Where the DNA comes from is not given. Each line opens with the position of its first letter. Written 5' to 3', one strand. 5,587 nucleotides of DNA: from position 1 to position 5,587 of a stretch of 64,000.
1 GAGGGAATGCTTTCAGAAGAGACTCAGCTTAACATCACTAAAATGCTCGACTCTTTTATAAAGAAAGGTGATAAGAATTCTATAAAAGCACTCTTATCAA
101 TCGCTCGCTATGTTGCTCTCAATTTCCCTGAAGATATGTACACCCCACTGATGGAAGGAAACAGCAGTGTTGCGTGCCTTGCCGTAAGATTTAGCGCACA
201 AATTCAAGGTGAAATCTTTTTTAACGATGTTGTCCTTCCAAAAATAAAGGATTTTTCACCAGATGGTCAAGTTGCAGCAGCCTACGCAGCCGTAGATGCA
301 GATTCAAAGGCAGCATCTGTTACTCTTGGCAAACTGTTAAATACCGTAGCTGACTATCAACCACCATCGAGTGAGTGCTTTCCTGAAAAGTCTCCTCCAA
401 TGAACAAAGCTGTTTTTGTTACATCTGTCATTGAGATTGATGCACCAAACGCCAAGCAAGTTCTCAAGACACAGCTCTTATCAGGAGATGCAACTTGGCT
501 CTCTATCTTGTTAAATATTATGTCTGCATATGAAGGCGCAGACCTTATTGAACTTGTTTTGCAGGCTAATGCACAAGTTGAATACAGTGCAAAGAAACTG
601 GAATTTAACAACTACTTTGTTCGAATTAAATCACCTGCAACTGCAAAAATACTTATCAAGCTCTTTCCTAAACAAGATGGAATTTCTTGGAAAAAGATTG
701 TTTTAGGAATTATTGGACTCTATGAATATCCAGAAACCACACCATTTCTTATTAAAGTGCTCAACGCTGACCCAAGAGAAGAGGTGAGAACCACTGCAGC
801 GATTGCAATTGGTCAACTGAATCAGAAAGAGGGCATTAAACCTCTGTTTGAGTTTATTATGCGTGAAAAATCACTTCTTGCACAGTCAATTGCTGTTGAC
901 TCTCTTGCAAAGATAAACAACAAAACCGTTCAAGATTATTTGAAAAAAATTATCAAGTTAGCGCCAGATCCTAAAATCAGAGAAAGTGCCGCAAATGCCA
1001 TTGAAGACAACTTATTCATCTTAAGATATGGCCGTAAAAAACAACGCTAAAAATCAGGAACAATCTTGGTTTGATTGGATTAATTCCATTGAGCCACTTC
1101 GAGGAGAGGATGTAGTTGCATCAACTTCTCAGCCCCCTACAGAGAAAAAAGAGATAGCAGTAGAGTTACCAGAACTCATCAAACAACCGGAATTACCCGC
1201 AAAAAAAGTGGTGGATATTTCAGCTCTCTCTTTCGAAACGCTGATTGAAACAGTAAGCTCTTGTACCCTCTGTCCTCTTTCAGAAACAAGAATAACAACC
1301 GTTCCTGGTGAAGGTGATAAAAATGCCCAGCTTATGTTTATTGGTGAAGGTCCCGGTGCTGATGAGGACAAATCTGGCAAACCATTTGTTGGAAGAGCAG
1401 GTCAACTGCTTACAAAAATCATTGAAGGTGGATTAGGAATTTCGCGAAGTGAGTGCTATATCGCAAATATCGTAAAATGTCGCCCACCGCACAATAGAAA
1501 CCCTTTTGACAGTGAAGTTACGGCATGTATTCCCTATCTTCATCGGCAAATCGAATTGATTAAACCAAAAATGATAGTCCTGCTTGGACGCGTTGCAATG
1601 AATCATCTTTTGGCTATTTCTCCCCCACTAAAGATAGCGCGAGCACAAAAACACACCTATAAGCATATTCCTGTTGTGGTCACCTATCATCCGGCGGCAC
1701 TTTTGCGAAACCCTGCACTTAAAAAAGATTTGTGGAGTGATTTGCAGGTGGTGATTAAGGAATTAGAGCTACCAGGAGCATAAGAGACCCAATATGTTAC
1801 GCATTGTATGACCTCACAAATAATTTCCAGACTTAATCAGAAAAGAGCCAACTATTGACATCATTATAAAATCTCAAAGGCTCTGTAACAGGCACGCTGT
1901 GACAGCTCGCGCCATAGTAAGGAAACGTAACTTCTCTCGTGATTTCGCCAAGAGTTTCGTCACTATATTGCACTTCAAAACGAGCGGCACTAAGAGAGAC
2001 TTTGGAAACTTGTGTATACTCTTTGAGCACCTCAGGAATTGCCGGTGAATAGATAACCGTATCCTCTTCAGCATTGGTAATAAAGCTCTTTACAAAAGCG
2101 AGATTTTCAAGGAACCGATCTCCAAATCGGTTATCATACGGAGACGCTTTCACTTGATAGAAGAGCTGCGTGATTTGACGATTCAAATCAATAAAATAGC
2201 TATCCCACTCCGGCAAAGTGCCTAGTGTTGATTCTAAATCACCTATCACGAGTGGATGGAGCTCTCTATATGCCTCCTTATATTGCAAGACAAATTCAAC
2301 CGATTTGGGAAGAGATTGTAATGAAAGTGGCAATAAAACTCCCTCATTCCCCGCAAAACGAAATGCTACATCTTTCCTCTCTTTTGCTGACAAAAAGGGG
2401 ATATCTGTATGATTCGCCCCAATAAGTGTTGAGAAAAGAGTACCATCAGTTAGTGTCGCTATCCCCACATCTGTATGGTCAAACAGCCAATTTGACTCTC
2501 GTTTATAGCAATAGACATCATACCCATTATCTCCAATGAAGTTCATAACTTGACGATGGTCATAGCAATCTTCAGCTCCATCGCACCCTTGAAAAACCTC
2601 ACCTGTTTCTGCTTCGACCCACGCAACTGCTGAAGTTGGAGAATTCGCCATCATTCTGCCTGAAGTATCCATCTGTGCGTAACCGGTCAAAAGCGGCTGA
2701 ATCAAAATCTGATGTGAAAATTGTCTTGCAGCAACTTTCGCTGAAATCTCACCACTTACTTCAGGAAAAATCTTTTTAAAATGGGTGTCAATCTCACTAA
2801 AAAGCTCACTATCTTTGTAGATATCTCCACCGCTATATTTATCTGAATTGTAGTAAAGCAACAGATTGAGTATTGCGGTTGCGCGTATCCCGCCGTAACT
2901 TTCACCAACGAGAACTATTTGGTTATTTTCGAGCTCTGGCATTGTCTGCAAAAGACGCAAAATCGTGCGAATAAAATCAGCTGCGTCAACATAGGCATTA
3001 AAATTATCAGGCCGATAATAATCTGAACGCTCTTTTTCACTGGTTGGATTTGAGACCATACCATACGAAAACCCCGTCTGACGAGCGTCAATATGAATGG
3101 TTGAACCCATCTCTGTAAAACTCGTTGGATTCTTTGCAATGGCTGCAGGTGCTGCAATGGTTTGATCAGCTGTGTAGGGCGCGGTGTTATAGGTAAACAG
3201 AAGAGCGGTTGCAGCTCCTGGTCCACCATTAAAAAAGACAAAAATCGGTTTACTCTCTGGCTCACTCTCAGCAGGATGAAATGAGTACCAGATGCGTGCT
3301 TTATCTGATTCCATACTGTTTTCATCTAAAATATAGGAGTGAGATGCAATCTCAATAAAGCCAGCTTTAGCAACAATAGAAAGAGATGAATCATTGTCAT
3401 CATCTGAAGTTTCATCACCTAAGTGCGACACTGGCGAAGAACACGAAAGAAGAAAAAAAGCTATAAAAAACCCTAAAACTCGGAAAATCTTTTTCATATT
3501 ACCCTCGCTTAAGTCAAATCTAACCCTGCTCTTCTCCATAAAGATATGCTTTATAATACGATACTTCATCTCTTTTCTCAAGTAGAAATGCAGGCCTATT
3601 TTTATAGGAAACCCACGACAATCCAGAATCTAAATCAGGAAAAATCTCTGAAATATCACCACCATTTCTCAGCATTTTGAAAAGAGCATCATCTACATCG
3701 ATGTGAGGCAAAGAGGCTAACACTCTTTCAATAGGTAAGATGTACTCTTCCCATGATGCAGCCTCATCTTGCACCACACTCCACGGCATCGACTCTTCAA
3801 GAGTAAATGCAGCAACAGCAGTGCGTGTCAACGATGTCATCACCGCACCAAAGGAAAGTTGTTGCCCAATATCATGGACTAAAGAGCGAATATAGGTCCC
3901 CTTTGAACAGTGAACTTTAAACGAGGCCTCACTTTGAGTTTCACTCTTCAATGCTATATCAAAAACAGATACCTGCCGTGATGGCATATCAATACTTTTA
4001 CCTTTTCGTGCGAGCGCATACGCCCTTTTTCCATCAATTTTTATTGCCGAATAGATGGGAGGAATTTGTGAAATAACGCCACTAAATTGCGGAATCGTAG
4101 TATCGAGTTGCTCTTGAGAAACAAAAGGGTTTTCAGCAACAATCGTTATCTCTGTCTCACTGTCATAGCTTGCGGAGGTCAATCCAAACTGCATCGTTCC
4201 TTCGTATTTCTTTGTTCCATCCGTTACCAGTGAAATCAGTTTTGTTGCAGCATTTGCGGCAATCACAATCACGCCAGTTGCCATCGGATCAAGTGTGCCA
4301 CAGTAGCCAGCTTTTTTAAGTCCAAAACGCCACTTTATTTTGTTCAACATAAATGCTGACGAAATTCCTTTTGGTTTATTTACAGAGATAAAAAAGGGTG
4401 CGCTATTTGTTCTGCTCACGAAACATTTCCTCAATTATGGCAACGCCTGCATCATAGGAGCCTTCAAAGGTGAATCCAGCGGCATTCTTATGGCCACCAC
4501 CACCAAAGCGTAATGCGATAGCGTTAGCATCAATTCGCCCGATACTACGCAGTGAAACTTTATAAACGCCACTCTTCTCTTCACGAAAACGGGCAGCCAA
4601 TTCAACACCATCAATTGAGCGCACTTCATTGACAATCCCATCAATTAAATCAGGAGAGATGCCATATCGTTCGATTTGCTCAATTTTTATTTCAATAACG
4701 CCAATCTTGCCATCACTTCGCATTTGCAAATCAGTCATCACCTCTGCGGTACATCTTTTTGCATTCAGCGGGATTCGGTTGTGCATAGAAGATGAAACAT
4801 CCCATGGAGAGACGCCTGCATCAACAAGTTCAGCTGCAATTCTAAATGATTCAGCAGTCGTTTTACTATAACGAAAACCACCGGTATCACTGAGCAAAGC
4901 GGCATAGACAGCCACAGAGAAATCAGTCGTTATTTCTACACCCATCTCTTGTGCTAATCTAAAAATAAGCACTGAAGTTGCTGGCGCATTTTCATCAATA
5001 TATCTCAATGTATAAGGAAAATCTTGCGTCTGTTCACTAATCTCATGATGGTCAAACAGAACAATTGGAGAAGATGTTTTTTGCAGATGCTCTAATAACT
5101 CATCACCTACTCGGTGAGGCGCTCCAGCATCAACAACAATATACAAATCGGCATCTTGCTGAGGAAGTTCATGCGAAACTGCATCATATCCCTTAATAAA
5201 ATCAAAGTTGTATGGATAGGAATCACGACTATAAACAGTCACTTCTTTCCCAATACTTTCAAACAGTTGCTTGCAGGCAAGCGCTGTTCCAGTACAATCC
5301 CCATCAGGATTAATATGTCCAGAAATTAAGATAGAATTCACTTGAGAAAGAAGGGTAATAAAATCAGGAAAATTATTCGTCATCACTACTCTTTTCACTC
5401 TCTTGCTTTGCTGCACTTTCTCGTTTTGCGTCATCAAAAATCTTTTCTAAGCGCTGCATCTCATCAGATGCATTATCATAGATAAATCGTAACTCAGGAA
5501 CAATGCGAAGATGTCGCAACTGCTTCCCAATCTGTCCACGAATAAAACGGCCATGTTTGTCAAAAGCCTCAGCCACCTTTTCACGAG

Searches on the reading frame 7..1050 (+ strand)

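Call 55: search_protein_families(library=pfam, proteins=[window:7-1050:+], max_evalue=0.001)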
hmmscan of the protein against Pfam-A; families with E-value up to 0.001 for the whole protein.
window:7-1050:+ (347 aa): 3 families
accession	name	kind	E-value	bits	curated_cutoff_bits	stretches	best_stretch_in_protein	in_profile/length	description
PF13646.12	HEAT_2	-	1.6e-13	51.2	27.7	1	246-332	2-87/88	HEAT repeats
PF13513.12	HEAT_EZ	-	3.2e-06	28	27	0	242-271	27-55/55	HEAT-like repeat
PF02985.28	HEAT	-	1.6e-05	25.1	23.5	0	246-272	3-28/31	HEAT repeat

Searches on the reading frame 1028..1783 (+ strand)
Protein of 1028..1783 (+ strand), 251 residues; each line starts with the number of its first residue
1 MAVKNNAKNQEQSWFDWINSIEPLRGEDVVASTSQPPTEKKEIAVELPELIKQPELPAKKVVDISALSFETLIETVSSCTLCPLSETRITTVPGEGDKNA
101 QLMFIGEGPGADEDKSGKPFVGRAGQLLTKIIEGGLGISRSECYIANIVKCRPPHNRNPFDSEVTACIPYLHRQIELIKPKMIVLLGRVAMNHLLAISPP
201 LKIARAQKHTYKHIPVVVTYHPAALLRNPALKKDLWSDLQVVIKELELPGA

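Call 55: search_protein_families(library=pfam, proteins=[window:1028-1783:+], max_evalue=0.001)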
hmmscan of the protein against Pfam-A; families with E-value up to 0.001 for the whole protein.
window:1028-1783:+ (251 aa): 1 family
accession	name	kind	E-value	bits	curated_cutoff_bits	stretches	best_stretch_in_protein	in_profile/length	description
PF03167.25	UDG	-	2.2e-39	135.2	24.3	1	93-240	1-141/141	Uracil DNA glycosylase superfamily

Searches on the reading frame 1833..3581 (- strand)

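Call 20: search_protein_families(library=ncbifam, proteins=[window:1833-3581:-], max_evalue=0.01)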
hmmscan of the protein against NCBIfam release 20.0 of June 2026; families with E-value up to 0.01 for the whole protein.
window:1833-3581:- (582 aa): 0 families

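Call 21: search_protein_families(library=pfam, proteins=[window:1833-3581:-], max_evalue=0.01)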
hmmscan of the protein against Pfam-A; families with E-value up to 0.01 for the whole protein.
window:1833-3581:- (582 aa): 2 families
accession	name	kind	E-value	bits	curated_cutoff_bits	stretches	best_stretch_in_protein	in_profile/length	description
PF00450.28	Peptidase_S10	-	6.8e-17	62.4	21.9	1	91-247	20-163/420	Serine carboxypeptidase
PF10340.15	Say1_Mug180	-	0.0083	15.5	21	0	85-121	98-132/374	Steryl acetyl hydrolase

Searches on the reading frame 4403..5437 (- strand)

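Call 56: search_protein_families(library=pfam, proteins=[window:4403-5437:-], max_evalue=0.001)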
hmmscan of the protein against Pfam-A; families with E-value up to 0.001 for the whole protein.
window:4403-5437:- (344 aa): 2 families
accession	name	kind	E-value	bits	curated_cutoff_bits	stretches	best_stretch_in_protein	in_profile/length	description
PF01368.27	DHH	-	3.3e-17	63.4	28.1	1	36-180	2-124/125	DHH family, N-terminal domain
PF02272.25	DHHA1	-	3.2e-13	50.4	25.9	1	257-336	10-97/102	DHHA1 domain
